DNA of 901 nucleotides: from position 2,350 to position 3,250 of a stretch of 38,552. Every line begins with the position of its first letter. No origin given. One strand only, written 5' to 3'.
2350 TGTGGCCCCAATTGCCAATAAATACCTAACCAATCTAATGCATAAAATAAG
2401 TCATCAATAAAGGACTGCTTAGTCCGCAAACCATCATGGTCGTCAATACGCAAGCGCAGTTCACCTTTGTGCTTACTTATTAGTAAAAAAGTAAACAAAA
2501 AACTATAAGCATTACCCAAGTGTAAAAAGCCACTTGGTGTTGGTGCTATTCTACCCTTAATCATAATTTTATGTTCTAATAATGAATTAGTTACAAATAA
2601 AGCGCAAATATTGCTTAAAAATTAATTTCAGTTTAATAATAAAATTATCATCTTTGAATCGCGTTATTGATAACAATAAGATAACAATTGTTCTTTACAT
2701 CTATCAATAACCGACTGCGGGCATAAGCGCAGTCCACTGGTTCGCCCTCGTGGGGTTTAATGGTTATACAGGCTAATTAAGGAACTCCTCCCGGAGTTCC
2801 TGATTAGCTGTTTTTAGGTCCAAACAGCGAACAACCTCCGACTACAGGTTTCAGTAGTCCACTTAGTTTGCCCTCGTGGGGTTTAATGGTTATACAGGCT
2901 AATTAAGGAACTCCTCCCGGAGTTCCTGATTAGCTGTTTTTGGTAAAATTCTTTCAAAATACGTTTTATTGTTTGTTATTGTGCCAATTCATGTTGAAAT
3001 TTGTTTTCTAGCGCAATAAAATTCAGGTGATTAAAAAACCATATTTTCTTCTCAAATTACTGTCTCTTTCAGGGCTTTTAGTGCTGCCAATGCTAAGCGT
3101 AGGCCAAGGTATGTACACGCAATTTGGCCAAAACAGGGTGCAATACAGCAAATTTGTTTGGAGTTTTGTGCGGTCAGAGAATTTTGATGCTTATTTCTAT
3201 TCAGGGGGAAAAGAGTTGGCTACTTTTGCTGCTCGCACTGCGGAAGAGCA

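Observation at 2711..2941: Tandem pair of approximately 105-nt structured RNA-like elements with a compensatory stem change and a perfectly conserved 72-nt terminator-bearing module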

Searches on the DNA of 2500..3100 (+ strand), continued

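Call 68: search_with_rna_model(model_id=R1, sources=[L033, L034, L035, L009], max_evalue=10, filters=off)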
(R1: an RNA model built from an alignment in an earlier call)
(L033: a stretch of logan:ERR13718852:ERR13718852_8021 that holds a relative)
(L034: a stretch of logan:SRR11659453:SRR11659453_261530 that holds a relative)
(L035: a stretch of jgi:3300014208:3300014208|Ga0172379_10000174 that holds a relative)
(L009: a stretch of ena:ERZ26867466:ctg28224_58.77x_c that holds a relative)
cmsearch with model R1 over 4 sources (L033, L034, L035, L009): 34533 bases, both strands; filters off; matches with E-value up to 10: 12.
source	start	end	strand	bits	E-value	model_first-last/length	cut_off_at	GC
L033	2303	2422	+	52.5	7.3e-10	1-115/115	no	0.47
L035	6151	6225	+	8.9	2.3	1-115/115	no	0.35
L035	1746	1819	-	8.8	2.4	1-115/115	no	0.34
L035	1332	1412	+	7.7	4.1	1-115/115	no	0.43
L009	8966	9094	+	6.9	6.3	1-115/115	no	0.34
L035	457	570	+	6.7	7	1-115/115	no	0.38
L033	6310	6375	-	6.6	7.2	1-115/115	no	0.33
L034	238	358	-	6.6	7.3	1-115/115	no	0.49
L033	3539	3610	+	6.6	7.4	1-115/115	no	0.47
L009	1505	1613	-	6.5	7.7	1-115/115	no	0.37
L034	1648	1693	+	6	9.6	1-115/115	no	0.33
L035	4597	4726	+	6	9.9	1-115/115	no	0.39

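Call 73: search_rna_families(source=window, start=2655, end=2820, threshold=evalue, max_evalue=10)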
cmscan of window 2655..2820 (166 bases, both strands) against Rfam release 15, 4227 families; matches with E-value up to 10: 0.
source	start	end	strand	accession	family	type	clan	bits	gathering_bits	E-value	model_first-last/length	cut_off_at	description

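Call 75: search_with_rna_model(model_id=R1, source=L036, max_evalue=10, filters=off, show_alignments=2)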
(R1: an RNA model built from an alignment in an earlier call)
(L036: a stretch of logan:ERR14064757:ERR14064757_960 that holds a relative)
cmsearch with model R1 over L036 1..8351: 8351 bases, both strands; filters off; matches with E-value up to 10: 9.
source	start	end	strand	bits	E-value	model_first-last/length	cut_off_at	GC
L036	2231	2347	+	108.6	9.9e-23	1-115/115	no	0.54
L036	2300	2336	-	18.4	0.0047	69-104/115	no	0.51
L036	4757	4866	+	7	1.4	1-115/115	no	0.58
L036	7571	7601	-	6.6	1.7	68-105/115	no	0.68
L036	3424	3501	-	5.4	3.2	1-115/115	no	0.56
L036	2022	2146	+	4.5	5.1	1-115/115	no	0.45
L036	2096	2182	-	4.4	5.3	1-115/115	no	0.32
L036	3530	3618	-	3.4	8.9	1-115/115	no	0.29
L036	7238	7257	+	3.2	9.8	10-29/115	no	0.55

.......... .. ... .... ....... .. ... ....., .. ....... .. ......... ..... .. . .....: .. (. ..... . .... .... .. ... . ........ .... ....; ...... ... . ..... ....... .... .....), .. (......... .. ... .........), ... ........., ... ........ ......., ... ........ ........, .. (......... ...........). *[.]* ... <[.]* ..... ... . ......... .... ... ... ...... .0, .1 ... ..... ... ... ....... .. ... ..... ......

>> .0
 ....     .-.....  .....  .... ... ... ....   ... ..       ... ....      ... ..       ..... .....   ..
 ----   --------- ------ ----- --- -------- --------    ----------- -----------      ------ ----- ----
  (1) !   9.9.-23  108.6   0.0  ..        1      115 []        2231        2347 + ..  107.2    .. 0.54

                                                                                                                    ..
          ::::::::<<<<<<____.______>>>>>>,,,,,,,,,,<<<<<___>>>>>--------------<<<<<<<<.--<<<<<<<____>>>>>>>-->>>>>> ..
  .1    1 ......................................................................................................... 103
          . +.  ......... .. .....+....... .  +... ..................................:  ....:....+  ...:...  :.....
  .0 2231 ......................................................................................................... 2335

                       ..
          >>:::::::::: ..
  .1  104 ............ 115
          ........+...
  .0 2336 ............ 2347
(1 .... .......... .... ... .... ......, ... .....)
